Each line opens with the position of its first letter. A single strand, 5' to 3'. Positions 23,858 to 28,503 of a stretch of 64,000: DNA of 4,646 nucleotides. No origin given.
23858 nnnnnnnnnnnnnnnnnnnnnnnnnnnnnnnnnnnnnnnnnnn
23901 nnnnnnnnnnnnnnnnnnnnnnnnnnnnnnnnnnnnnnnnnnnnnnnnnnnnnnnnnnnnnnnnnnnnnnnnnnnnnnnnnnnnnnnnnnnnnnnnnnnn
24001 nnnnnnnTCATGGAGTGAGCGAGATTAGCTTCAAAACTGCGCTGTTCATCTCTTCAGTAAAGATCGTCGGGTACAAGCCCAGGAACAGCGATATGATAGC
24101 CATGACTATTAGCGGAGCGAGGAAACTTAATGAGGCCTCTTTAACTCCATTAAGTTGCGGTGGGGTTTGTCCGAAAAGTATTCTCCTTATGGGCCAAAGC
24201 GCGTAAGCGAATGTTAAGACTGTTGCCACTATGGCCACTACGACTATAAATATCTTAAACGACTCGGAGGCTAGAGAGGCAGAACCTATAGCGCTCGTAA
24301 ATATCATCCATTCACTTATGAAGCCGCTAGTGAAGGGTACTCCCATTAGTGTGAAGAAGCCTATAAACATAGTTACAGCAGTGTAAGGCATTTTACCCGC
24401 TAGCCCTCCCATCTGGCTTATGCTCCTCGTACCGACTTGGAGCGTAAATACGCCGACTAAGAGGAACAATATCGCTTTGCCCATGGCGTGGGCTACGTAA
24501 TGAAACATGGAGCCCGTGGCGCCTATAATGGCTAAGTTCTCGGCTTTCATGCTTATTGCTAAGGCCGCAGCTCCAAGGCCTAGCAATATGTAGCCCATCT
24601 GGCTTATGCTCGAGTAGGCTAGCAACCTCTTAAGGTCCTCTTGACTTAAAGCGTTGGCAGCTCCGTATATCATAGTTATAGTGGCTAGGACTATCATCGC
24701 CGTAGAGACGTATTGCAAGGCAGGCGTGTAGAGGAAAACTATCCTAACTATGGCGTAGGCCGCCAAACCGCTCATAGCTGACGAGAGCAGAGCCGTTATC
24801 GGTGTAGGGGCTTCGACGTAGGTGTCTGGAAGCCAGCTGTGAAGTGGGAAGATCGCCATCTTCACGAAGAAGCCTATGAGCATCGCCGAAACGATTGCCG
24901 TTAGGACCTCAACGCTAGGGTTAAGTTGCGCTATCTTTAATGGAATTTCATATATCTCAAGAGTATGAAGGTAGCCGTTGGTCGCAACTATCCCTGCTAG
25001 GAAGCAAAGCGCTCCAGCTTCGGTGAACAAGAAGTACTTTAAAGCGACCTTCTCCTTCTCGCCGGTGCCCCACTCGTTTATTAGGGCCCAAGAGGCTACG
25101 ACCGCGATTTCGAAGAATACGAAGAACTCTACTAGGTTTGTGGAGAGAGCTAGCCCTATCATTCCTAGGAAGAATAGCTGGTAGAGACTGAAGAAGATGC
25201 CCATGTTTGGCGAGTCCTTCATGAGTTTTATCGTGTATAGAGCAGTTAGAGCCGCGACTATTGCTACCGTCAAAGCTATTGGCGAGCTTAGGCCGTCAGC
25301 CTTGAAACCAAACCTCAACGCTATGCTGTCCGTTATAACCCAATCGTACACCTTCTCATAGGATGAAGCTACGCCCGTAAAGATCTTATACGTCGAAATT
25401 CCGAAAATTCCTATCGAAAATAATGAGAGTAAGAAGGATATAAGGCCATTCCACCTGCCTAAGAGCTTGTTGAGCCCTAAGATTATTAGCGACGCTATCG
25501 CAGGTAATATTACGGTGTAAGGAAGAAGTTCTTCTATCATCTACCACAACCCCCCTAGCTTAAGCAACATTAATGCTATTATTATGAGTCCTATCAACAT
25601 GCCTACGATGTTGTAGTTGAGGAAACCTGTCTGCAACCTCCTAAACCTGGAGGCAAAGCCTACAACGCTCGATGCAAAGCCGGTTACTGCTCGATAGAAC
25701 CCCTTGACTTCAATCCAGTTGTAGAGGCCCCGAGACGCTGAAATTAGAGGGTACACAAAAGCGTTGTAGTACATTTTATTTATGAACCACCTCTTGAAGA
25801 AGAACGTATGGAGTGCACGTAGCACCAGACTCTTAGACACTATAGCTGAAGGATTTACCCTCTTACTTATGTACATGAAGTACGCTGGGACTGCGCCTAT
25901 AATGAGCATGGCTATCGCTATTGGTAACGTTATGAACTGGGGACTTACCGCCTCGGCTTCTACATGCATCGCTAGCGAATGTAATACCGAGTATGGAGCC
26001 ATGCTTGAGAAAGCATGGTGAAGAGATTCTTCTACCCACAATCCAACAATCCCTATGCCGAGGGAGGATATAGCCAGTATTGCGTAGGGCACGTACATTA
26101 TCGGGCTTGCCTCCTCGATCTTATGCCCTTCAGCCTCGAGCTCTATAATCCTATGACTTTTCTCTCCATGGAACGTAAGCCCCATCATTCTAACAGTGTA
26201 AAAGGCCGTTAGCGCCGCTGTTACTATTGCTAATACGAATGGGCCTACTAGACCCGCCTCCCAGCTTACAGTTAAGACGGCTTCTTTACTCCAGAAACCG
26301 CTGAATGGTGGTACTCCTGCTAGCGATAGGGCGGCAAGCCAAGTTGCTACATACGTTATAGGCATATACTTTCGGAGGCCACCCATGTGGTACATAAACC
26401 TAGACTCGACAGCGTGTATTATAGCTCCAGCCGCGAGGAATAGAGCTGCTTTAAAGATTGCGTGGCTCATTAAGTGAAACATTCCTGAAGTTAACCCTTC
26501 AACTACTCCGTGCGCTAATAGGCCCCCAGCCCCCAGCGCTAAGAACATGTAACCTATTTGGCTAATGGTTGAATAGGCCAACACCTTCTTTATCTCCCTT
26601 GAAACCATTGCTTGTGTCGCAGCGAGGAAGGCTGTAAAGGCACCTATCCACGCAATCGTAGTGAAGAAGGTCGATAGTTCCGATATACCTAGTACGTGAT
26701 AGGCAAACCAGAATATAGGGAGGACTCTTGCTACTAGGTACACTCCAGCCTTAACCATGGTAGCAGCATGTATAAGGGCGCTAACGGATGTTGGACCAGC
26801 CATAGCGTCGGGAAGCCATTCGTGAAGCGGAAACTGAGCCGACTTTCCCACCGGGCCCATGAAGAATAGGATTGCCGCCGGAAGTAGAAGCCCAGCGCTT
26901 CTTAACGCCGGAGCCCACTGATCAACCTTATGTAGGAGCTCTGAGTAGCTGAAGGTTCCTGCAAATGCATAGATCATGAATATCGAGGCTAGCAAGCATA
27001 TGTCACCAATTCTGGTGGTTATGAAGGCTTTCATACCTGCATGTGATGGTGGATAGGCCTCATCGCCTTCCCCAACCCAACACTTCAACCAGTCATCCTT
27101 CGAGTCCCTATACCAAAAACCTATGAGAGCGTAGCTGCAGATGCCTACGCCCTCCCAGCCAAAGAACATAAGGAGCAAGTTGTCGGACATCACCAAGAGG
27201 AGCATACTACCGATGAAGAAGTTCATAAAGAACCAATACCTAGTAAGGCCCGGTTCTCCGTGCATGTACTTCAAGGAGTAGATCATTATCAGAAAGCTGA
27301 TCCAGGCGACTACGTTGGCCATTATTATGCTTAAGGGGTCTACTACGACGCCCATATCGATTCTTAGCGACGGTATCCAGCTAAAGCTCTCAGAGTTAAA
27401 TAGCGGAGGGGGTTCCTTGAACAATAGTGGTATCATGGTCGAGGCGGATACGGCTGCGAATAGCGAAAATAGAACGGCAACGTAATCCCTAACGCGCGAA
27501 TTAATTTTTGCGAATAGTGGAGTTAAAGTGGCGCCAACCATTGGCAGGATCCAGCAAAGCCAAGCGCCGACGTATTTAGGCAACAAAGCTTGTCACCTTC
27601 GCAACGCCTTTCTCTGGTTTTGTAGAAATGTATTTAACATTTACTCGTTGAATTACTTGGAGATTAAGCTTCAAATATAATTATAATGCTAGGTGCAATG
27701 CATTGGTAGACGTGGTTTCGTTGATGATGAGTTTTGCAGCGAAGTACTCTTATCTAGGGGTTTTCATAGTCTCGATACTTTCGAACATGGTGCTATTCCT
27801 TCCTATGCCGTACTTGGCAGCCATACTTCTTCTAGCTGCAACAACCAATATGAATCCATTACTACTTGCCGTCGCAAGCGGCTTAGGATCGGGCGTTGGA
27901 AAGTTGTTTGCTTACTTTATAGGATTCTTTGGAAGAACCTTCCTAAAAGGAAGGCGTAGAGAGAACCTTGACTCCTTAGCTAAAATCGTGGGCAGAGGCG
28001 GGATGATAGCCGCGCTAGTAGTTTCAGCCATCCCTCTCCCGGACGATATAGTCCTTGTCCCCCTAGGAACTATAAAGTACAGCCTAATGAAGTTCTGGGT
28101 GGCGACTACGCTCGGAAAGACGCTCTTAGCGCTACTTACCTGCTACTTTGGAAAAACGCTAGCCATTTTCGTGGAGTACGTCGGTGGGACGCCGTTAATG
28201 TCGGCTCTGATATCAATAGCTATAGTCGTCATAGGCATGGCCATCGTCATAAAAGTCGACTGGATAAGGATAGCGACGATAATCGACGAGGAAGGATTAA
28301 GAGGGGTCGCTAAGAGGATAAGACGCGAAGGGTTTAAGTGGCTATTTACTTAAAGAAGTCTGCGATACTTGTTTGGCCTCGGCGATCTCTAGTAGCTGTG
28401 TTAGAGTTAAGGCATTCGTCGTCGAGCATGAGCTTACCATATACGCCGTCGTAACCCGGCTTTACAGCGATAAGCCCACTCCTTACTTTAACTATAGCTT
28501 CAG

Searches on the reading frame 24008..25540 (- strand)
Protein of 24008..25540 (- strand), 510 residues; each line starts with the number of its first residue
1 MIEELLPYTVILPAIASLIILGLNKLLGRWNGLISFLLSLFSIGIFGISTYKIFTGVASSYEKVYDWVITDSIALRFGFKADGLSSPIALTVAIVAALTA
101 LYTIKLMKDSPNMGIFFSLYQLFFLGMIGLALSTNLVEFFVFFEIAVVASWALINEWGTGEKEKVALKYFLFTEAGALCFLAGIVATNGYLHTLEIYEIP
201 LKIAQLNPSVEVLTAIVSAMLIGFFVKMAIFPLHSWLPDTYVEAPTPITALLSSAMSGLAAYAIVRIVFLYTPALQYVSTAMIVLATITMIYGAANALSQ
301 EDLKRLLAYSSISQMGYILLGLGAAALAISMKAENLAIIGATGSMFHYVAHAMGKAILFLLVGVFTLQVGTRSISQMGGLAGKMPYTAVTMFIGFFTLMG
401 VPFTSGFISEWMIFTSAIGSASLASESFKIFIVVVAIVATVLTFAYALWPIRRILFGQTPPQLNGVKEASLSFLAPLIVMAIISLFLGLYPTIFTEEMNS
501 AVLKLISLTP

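Call 71: search_protein_families(library=pfam, proteins=[window:24008-25540:-], max_evalue=0.00001)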
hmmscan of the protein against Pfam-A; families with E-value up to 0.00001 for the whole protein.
window:24008-25540:- (510 aa): 2 families
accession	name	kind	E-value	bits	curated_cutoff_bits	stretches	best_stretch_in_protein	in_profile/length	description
PF00361.26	Proton_antipo_M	-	2.1e-62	211.5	21.5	1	133-422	1-280/294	NADH:quinone oxidoreductase/Mrp antiporter, TM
PF00662.26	Proton_antipo_N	-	8.1e-07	29.3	24.5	1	67-117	1-51/51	NADH-Ubiquinone oxidoreductase (complex I), chain 5 N-terminus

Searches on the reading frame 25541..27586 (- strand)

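Call 71: search_protein_families(library=pfam, proteins=[window:25541-27586:-], max_evalue=0.00001)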
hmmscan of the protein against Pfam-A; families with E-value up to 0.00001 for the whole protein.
window:25541-27586:- (681 aa): 2 families
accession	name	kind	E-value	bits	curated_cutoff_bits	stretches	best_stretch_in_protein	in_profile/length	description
PF00361.26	Proton_antipo_M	-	1e-67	228.8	21.5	1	134-460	1-294/294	NADH:quinone oxidoreductase/Mrp antiporter, TM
PF00662.26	Proton_antipo_N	-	2.1e-16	60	24.5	1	71-117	2-50/51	NADH-Ubiquinone oxidoreductase (complex I), chain 5 N-terminus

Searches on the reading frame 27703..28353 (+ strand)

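Call 71: search_protein_families(library=pfam, proteins=[window:27703-28353:+], max_evalue=0.00001)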
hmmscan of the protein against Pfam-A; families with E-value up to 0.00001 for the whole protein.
window:27703-28353:+ (216 aa): 1 family
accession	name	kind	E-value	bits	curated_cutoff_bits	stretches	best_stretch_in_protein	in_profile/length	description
PF09335.16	VTT_dom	-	8.8e-14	52.5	33.9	1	41-151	5-122/123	VTT domain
